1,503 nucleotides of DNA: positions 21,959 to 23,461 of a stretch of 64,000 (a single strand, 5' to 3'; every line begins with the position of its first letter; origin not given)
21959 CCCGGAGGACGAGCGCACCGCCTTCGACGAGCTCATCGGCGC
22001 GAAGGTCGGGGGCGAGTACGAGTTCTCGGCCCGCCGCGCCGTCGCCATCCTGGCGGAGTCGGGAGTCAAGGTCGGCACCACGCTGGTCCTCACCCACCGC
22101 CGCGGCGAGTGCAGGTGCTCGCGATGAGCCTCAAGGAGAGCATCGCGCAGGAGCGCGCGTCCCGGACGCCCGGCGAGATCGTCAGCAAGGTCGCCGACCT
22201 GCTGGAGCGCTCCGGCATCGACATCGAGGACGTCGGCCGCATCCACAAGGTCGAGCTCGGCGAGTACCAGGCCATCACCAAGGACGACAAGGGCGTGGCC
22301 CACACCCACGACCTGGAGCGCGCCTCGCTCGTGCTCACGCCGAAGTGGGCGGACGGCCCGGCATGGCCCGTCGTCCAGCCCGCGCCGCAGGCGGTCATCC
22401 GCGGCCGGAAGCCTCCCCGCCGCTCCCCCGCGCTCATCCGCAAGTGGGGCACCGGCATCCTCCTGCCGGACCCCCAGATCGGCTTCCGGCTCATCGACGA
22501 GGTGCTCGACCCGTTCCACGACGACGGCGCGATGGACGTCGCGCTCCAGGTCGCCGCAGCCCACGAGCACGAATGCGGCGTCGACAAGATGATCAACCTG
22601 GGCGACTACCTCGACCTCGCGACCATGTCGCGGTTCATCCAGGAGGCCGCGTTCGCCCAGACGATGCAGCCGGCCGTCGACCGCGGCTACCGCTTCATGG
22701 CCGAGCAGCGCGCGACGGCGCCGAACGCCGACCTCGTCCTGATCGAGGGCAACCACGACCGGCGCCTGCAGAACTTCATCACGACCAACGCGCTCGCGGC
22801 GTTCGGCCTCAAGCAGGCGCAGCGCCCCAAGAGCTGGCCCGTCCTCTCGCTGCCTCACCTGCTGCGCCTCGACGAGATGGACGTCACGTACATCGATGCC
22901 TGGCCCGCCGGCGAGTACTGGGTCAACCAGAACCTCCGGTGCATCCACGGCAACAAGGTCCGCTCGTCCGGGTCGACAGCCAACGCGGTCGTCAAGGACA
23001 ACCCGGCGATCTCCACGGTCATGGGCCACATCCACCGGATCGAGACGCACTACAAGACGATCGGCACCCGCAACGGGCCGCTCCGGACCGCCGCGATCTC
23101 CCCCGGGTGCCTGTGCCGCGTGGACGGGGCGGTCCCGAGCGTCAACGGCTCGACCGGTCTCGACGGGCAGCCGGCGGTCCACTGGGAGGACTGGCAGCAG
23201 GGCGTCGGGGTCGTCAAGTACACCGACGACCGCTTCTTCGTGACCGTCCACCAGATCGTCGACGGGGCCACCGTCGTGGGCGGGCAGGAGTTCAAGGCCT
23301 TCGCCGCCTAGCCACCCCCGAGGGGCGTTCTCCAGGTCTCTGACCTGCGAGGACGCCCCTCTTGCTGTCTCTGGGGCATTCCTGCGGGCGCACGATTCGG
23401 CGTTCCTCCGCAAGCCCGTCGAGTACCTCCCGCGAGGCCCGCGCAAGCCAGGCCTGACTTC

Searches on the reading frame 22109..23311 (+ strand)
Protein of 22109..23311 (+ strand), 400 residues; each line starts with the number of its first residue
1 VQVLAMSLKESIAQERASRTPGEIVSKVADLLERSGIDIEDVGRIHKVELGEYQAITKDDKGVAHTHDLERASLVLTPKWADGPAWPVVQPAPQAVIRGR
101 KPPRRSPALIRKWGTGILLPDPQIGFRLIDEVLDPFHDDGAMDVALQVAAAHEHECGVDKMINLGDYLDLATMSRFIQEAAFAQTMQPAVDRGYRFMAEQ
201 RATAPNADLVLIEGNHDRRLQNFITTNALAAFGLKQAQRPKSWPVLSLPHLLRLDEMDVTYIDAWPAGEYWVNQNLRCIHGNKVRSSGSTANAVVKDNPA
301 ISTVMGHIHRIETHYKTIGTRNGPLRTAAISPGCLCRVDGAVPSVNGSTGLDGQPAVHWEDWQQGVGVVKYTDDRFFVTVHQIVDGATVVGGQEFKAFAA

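Call 36: search_protein_families(library=pfam, proteins=[window:22109-23311:+], max_evalue=0.01)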
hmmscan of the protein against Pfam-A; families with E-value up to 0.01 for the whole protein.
window:22109-23311:+ (400 aa): 2 families
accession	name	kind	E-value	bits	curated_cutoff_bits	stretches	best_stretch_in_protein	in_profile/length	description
PF12850.12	Metallophos_2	-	0.0013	19.2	27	0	154-339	24-139/154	Calcineurin-like phosphoesterase superfamily domain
PF00149.33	Metallophos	-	0.0062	17.4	21.5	0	156-282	29-116/191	Calcineurin-like phosphoesterase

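Call 38: search_protein_families(library=phrogs, proteins=[window:22109-23311:+], max_evalue=0.01)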
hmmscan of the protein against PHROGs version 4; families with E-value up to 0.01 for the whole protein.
window:22109-23311:+ (400 aa): 3 families
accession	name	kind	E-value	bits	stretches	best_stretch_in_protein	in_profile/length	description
phrog_20266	-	other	6.4e-96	322.8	1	82-397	133-446/450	metallo-phosphoesterase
phrog_221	-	other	5.1e-24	86.2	1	135-396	123-362/367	metallo-phosphoesterase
phrog_7339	-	DNA, RNA and nucleotide metabolism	0.0039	17.6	1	159-232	63-133/263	DNA repair exonuclease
